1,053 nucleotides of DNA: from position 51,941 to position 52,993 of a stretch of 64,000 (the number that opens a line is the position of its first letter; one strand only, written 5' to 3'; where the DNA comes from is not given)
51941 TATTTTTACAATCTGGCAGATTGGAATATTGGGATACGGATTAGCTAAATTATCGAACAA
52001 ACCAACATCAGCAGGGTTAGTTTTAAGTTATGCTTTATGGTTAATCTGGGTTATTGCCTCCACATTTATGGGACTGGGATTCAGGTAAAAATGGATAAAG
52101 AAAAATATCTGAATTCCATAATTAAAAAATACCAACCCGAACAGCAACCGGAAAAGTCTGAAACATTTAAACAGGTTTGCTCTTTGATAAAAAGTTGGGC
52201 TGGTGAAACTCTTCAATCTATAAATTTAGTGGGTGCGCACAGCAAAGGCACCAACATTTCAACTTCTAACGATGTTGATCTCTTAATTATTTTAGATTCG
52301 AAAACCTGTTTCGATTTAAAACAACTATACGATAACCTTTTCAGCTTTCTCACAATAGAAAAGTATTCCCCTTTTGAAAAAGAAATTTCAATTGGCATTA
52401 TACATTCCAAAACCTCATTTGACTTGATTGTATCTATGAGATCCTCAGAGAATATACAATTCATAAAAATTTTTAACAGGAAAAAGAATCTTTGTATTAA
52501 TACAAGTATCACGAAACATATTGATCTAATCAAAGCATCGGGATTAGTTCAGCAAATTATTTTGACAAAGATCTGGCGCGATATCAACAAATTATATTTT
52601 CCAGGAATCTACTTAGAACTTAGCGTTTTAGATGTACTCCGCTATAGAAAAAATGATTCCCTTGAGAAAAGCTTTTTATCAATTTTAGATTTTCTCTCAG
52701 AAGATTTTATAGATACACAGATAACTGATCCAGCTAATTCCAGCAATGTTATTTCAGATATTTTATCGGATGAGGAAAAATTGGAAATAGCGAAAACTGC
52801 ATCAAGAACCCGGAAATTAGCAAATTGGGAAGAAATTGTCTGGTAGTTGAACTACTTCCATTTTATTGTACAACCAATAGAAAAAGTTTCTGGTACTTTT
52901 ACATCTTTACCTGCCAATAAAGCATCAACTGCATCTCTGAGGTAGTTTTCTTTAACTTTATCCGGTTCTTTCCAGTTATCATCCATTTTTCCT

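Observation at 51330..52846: Tightly coupled two-gene module: Yip1-type 5-TM membrane protein plus Pol-beta nucleotidyltransferase with helical C-domain (candidate minimal signalling/defence system)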

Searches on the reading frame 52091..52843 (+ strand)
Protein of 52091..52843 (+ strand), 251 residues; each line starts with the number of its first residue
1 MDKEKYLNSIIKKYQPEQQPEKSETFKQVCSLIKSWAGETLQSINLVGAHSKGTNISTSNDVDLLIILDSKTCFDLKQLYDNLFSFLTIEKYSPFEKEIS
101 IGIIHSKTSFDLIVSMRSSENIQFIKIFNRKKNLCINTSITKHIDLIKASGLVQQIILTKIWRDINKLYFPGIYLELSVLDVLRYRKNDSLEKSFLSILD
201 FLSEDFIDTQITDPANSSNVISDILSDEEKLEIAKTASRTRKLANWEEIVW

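Call 3: search_protein_families(library=pfam, proteins=[window:52091-52843:+], max_evalue=1)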
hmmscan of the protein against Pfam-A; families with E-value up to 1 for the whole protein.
window:52091-52843:+ (251 aa): 2 families
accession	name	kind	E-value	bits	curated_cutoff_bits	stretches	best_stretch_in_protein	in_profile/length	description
PF01909.29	NTP_transf_2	-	0.054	14.3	21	1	41-73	14-45/93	Nucleotidyltransferase domain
PF07528.20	DZF_N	-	0.095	13.1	27.1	1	39-73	86-120/210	DZF N-terminal domain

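Call 4: search_protein_families(library=padloc, proteins=[window:52091-52843:+], max_evalue=1)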
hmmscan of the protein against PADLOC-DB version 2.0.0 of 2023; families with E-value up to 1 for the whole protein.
window:52091-52843:+ (251 aa): 11 families
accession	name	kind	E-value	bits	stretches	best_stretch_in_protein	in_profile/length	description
PDLC00803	Cyclase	-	6.1e-59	197.7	1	1-251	1-253/253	oligonucleotide-cyclase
PDLC00823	Cyclase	-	7.6e-10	36.9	1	44-241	46-251/285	oligonucleotide-cyclase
PDLC00776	Cyclase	-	5.6e-07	27.2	2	5-71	7-73/287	oligonucleotide-cyclase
PDLC00814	Cyclase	-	1.3e-06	26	1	42-85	49-92/295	oligonucleotide-cyclase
PDLC00786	Cyclase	-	7e-05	20.3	1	44-79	49-84/293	oligonucleotide-cyclase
PDLC00808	Cyclase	-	0.00054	17.3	2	33-211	43-245/325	oligonucleotide-cyclase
PDLC04903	PDC-S09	-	0.00058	18.1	1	20-74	5-56/108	-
PDLC00773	Cyclase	-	0.0016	16.1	1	56-228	68-254/334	oligonucleotide-cyclase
PDLC04905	PDC-S09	-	0.0017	16.6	1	110-169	42-99/101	-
PDLC00809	Cyclase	-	0.0061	14.2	0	172-239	194-260/295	oligonucleotide-cyclase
PDLC00788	Cyclase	-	0.0081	13.7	1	18-80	19-81/297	oligonucleotide-cyclase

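Call 5: search_protein_families(library=ncbifam, proteins=[window:52091-52843:+], max_evalue=1)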
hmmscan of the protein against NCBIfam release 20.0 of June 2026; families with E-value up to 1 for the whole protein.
window:52091-52843:+ (251 aa): 6 families
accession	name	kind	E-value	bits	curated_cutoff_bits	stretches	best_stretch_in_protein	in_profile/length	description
NF041116.1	CBASS_cyclase_a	equivalog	1e-05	24.8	200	1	33-205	37-234/317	CBASS oligonucleotide cyclase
NF041117.1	CBASS_cyclase_b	equivalog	0.00049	19.8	200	1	15-71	11-65/275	CBASS oligonucleotide cyclase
TIGR03671.1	cca_archaeal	equivalog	0.0012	17.7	281.3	1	7-73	2-72/410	CCA tRNA nucleotidyltransferase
NF053871.1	DS2_2_antiphage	equivalog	0.025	13.8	350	1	24-81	22-82/294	anti-phage nucleotidyltransferase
NF012135.0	ANT_3pp_9_crypt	exception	0.053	13.1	560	1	27-69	14-55/262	cryptic aminoglycoside nucleotidyltransferase ANT(3'')/ANT(9)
NF010309.0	PRK13746.1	subfamily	0.07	12.4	193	1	23-71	10-57/263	aminoglycoside adenylyltransferase family protein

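Call 6: find_homologous_proteins(query=window:52091-52843:+, max_evalue=0.001)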
Query window:52091-52843:+ (251 aa): 5 proteins with E <= 0.001 among 562 candidates.
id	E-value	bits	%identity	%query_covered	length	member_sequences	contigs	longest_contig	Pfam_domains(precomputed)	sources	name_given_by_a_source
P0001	3.0e-156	536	100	100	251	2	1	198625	-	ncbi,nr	ncbi:MAG: hypothetical protein IGBAC_1380 [Ignavibacteriae bacterium]|nr:MAG: hypothetical protein I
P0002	1.6e-110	386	73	100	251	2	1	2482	PF18144.8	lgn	-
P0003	1.8e-107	376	69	100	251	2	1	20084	-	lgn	-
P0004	8.8e-88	312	57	100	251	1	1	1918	-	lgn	-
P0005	1.5e-85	305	57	100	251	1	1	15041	-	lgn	-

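Call 8: find_encoding_contigs(protein=P0003, flank=8000, max_places=4)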
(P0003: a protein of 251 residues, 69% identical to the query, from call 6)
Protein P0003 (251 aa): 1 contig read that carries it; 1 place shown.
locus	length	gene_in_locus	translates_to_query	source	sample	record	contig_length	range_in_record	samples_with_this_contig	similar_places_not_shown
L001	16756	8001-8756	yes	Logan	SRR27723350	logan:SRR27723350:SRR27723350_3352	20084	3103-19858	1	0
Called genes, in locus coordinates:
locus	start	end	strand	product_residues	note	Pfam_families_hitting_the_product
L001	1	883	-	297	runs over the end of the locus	PF00528:BPD_transp_1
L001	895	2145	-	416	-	PF01547:SBP_bac_1, PF13416:SBP_bac_8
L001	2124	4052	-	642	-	PF00128:Alpha-amylase (weak), PF14701:hDGE_amylase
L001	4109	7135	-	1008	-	PF06202:GDE_C, PF17389:Bac_rhamnosid6H, PF09985:Glucodextran_C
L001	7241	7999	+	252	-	PF04893:Yip1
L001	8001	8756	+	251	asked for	-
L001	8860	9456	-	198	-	PF00588:SpoU_methylase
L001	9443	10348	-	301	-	PF00892:EamA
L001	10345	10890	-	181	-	-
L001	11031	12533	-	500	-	PF26410:GH5_mannosidase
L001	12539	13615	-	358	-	PF01112:Asparaginase_2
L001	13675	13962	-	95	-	PF01863:YgjP-like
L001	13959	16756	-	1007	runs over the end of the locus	?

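Call 9: find_encoding_contigs(protein=P0005, flank=8000, max_places=4)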
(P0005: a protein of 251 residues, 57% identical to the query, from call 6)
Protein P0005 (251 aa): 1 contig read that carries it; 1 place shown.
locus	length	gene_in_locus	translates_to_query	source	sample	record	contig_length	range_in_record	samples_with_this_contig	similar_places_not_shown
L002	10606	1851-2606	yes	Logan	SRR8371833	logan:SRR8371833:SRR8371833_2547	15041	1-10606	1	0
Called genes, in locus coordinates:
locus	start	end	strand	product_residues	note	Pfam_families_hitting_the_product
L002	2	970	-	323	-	?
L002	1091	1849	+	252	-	PF04893:Yip1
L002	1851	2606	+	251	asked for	-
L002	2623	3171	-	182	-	PF00578:AhpC-TSA, PF08534:Redoxin, PF13098:Thioredoxin_2 (faint), PF13905:Thioredoxin_8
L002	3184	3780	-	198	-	PF00588:SpoU_methylase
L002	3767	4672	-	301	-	PF00892:EamA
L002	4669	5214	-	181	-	-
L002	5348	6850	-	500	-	PF26410:GH5_mannosidase, PF00150:Cellulase (weak), PF18962:Por_Secre_tail (weak)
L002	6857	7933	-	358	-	PF01112:Asparaginase_2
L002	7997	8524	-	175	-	PF00903:Glyoxalase, PF12681:Glyoxalase_2 (weak)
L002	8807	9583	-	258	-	PF00121:TIM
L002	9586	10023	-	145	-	-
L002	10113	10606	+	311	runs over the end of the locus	PF01869:BcrAD_BadFG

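Call 10: find_encoding_contigs(protein=P0002, flank=3000, max_places=4)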
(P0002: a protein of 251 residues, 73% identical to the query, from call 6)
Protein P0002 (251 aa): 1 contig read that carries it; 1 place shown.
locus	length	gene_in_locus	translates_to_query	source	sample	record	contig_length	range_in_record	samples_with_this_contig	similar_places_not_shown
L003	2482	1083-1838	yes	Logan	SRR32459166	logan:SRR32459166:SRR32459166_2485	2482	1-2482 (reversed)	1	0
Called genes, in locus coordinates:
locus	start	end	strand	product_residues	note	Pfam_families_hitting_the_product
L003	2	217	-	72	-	?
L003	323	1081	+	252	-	PF04893:Yip1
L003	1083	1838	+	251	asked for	PF18144:SMODS (faint)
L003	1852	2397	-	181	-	PF00578:AhpC-TSA, PF08534:Redoxin, PF13098:Thioredoxin_2 (weak), PF13905:Thioredoxin_8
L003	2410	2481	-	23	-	?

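Call 11: find_encoding_contigs(protein=P0004, flank=3000, max_places=4)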
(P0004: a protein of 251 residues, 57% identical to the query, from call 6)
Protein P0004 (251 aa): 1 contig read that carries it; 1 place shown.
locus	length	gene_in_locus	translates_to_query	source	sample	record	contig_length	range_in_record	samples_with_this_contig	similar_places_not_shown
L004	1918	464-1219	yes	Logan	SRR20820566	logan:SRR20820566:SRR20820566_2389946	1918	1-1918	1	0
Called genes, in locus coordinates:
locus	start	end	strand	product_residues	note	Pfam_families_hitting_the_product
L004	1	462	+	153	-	?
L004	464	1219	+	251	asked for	-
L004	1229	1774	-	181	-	PF00578:AhpC-TSA, PF08534:Redoxin, PF13098:Thioredoxin_2 (weak), PF13905:Thioredoxin_8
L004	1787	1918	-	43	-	?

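Call 14: find_related_loci(query=A1, collection=genome_contigs, flank=10000)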
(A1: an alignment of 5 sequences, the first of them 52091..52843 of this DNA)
Query A1 (251 aa) in genome_contigs; peptide patterns used: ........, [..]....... (x = any residue, [..] = any of these).
73 stretches matched a pattern; 1 encode a relative of the query (tblastn E <= 1e-3); 1 distinct loci.
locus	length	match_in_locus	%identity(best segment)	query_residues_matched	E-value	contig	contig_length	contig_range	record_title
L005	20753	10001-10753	70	1-251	1e-118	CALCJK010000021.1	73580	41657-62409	MAG: uncultured bacterium isolate H1_Bin_METABAT__173_sub_1 genome assembly, contig: c_000000739361, whole genome shotgu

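Call 22: search_protein_representatives(alignment_id=A1)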
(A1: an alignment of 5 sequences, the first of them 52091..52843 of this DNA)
Query: 5 sequences, 251 profile positions. Proteins with E-value up to 0.001 (for the whole library): 886; up to 1e-10: 494; up to 1e-30: 152. The best 150 are listed.
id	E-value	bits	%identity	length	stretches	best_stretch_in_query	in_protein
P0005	2.4e-135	466.2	-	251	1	1-251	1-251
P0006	5.5e-66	239.0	-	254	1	3-251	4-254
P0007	1.0e-64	234.9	-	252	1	4-251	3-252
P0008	1.1e-56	208.5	-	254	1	1-251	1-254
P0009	5.2e-55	203.0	-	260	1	2-251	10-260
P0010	1.3e-54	201.7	-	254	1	1-251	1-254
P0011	4.3e-54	200.0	-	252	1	1-251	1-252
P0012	5.1e-54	199.8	-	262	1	3-251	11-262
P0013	9.9e-54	198.8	-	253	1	1-251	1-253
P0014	2.0e-52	194.6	-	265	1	2-250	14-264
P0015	5.2e-52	193.2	-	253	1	1-249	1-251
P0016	6.2e-52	193.0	-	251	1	1-251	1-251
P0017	8.3e-52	192.5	-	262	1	4-251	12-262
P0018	6.1e-51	189.7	-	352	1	5-251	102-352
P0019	2.8e-50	187.5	-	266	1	4-251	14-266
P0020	1.7e-49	184.9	-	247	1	1-251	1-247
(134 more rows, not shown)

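Call 28: find_homologous_proteins(query=A3, max_evalue=1e-10)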
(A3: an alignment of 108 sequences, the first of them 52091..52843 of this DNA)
Query A3 (108 sequences) (251 aa, profile of the alignment): 39 proteins with E <= 1e-10 among 4116 candidates.
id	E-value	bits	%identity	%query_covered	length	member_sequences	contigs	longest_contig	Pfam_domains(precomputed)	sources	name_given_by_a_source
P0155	4.8e-105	369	36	99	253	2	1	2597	PF18144.8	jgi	-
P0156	8.0e-100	352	35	100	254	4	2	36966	PF18144.8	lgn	-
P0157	2.6e-98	347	34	100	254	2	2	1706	PF18144.8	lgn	-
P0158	2.5e-94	334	35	87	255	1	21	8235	PF18144.8,PF01909.30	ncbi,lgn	-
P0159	5.7e-94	332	33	100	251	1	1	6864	PF18144.8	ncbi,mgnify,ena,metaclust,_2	mgnify:CR=1 FL=1|metaclust:\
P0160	1.7e-93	331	33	100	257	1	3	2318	PF18144.8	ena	-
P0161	8.6e-92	325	37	100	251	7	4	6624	PF18144.8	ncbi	-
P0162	1.2e-90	321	33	100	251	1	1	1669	PF18144.8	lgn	-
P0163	1.3e-90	321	37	99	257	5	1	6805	PF18144.8,PF01909.30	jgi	jgi:hypothetical protein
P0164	2.7e-88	314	37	87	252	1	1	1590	PF18144.8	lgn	-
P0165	6.4e-88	313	33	100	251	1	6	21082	PF18144.8,PF01909.30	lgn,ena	-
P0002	7.9e-86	306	73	100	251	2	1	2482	PF18144.8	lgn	-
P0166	8.9e-86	306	32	98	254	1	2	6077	PF18144.8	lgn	-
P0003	2.1e-83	298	69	100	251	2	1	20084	-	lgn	-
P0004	2.3e-82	294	57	100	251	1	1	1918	-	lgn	-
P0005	1.4e-79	285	57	100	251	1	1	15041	-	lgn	-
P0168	5.0e-79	283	31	99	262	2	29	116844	PF18144.8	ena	-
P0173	2.4e-76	275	30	100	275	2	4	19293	PF18144.8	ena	-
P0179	2.0e-71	259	33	100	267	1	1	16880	PF18144.8,PF01909.30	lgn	-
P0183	7.3e-64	234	27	98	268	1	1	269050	PF18144.8,PF01909.30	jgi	-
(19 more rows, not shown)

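Call 29: find_encoding_contigs(protein=P0156, flank=6000, max_places=3)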
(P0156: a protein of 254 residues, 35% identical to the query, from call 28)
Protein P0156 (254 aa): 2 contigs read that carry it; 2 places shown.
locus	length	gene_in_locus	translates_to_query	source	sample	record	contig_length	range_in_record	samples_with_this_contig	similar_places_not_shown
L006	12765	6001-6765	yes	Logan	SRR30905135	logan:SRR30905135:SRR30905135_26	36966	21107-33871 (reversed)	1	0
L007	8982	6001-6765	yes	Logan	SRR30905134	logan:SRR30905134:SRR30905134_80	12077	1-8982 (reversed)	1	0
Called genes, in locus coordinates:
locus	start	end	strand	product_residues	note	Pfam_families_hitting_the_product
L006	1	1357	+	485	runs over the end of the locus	PF07949:YbbR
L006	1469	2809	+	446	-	PF02878:PGM_PMM_I, PF02879:PGM_PMM_II, PF02880:PGM_PMM_III, PF00408:PGM_PMM_IV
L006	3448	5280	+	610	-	PF13522:GATase_6, PF13537:GATase_7, PF01380:SIS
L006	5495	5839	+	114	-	PF12844:HTH_19, PF01381:HTH_3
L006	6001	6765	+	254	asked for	PF18144:SMODS (weak)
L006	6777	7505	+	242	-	PF20247:DUF6602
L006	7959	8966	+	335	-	PF04471:Mrr_cat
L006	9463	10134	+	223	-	-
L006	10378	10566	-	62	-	-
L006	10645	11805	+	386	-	-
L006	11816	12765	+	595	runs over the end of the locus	-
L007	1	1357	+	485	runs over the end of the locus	PF07949:YbbR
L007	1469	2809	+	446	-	PF02878:PGM_PMM_I, PF02879:PGM_PMM_II, PF02880:PGM_PMM_III, PF00408:PGM_PMM_IV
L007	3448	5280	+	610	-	PF13522:GATase_6, PF13537:GATase_7, PF01380:SIS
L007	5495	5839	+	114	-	PF12844:HTH_19, PF01381:HTH_3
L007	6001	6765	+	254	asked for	PF18144:SMODS (weak)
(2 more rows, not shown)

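Call 30: find_encoding_contigs(protein=P0168, flank=6000, max_places=3)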
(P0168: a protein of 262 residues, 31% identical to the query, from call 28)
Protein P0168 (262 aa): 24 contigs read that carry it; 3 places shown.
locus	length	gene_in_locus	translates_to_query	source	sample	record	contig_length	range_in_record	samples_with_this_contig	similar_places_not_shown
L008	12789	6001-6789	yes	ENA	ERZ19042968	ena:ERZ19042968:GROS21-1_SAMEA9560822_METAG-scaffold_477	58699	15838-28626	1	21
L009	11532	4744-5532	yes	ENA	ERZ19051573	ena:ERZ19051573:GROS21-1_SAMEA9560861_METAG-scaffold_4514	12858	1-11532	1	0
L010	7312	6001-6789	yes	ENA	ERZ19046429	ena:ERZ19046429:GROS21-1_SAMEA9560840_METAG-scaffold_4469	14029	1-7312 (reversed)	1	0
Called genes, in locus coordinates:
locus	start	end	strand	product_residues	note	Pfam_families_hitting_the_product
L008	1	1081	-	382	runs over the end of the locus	-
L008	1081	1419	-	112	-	-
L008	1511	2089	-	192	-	-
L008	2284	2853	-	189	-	-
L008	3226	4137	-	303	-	PF08401:ArdcN, PF18818:MPTase-PolyVal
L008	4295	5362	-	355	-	-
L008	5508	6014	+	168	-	-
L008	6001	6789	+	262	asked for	PF18144:SMODS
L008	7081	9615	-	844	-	PF13304:AAA_21 (faint), PF13166:AAA_13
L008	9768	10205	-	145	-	-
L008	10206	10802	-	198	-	-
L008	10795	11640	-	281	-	-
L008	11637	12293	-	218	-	-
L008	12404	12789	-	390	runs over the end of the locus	PF10412:TrwB_AAD_bind (faint)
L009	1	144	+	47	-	?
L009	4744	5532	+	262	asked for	PF18144:SMODS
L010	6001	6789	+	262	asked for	PF18144:SMODS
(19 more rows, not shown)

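Call 31: find_encoding_contigs(protein=P0165, flank=6000, max_places=3)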
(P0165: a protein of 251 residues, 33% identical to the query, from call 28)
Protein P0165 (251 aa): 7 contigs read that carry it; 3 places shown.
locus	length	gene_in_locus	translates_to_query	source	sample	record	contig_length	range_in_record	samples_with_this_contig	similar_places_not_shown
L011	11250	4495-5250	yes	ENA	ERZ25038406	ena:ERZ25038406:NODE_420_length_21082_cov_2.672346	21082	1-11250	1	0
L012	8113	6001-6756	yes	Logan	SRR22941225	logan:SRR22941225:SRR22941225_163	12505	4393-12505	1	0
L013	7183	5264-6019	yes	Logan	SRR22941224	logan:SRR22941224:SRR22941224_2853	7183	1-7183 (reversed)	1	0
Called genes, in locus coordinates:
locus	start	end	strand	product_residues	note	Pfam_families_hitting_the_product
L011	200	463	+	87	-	-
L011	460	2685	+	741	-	PF13166:AAA_13, PF13304:AAA_21 (weak)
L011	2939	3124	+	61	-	-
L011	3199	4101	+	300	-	PF18864:AbiTii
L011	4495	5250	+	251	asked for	PF18144:SMODS, PF01909:NTP_transf_2 (weak)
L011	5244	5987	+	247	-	PF20247:DUF6602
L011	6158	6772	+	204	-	-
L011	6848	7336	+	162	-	-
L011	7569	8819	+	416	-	PF00089:Trypsin, PF13365:Trypsin_2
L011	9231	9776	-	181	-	PF01936:NYN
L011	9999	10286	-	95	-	-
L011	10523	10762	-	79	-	PF07927:HicA_toxin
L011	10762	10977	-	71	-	-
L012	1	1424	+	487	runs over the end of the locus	PF12161:HsdM_N, PF02384:N6_Mtase, PF01170:UPF0020 (faint), PF07669:Eco57I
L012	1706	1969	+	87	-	-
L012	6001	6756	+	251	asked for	PF18144:SMODS, PF01909:NTP_transf_2 (weak)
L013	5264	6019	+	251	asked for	PF18144:SMODS, PF01909:NTP_transf_2 (weak)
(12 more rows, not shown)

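Call 32: find_encoding_contigs(protein=P0183, flank=6000, max_places=3)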
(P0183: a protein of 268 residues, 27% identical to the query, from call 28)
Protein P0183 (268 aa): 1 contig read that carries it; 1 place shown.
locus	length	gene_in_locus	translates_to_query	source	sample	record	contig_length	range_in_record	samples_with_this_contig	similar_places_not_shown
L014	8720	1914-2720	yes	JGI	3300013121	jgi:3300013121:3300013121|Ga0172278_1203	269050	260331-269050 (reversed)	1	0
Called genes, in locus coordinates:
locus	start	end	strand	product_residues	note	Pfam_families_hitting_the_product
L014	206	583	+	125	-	PF05635:23S_rRNA_IVP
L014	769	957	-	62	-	-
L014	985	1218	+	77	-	PF01381:HTH_3 (weak), PF13443:HTH_26 (weak)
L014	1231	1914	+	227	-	-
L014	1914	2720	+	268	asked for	PF18144:SMODS, PF01909:NTP_transf_2 (weak)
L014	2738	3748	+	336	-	PF28530:DUF8426, PF04471:Mrr_cat, PF22722:NA-iREase1 (weak)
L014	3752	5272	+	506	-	-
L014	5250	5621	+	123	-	PF04266:ASCH (weak)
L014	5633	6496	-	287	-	PF14022:DUF4238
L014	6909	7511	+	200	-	PF01894:YjbQ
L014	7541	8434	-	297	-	PF14485:DUF4431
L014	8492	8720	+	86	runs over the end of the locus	PF26604:CBU_0592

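Call 33: find_encoding_contigs(protein=P0173, flank=6000, max_places=3)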
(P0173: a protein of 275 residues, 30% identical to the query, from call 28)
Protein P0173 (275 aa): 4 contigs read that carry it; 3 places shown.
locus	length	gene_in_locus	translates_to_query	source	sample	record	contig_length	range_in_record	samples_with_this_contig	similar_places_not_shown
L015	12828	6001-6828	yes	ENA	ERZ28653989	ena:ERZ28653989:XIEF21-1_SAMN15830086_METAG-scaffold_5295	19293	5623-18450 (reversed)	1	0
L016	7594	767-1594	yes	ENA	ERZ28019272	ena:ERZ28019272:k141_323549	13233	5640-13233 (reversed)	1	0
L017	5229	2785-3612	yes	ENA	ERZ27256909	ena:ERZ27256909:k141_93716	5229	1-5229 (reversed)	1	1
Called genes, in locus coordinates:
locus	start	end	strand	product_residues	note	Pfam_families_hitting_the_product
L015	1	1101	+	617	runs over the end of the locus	-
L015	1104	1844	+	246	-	-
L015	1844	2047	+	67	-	-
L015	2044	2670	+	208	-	-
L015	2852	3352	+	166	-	PF14622:Ribonucleas_3_3 (weak), PF00636:Ribonuclease_3 (weak)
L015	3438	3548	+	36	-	-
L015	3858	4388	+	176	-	-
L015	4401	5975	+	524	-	PF12161:HsdM_N, PF13847:Methyltransf_31 (faint), PF02384:N6_Mtase, PF01170:UPF0020 (faint)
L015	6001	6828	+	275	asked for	PF18144:SMODS (weak)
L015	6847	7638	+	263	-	PF20247:DUF6602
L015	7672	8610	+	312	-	PF18863:AbiJ_NTD4, PF14355:Abi_C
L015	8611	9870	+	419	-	PF01420:Methylase_S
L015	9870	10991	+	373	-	PF11185:DUF2971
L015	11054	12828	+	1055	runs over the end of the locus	PF04313:HSDR_N, PF04851:ResIII, PF18766:SWI2_SNF2, PF22679:T1R_D3-like, PF11867:T1RH-like_C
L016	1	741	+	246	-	?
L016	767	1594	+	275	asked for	PF18144:SMODS (weak)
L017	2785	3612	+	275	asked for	PF18144:SMODS (weak)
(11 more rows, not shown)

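Call 34: find_encoding_contigs(protein=P0179, flank=6000, max_places=3)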
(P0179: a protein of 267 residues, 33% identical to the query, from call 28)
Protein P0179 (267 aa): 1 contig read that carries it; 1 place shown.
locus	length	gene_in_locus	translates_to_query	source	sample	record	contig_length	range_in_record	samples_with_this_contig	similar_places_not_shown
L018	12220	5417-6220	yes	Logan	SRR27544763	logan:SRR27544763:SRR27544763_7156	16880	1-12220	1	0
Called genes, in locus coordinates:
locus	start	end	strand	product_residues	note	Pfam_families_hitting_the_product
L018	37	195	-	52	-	-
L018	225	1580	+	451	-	PF01938:TRAM (faint), PF05958:tRNA_U5-meth_tr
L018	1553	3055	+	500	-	PF13676:TIR_2 (weak), PF18163:LD_cluster2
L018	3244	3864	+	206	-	-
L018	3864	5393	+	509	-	PF12161:HsdM_N, PF02384:N6_Mtase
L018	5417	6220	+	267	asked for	PF18144:SMODS (weak), PF01909:NTP_transf_2 (faint)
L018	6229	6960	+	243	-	PF20247:DUF6602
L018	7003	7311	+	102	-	-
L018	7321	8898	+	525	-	PF01420:Methylase_S, PF13711:DUF4160 (faint)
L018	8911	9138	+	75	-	PF09954:DUF2188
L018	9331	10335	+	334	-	PF13310:Virulence_RhuM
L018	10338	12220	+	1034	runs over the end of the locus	PF04313:HSDR_N, PF04851:ResIII, PF18766:SWI2_SNF2, PF22679:T1R_D3-like, PF11867:T1RH-like_C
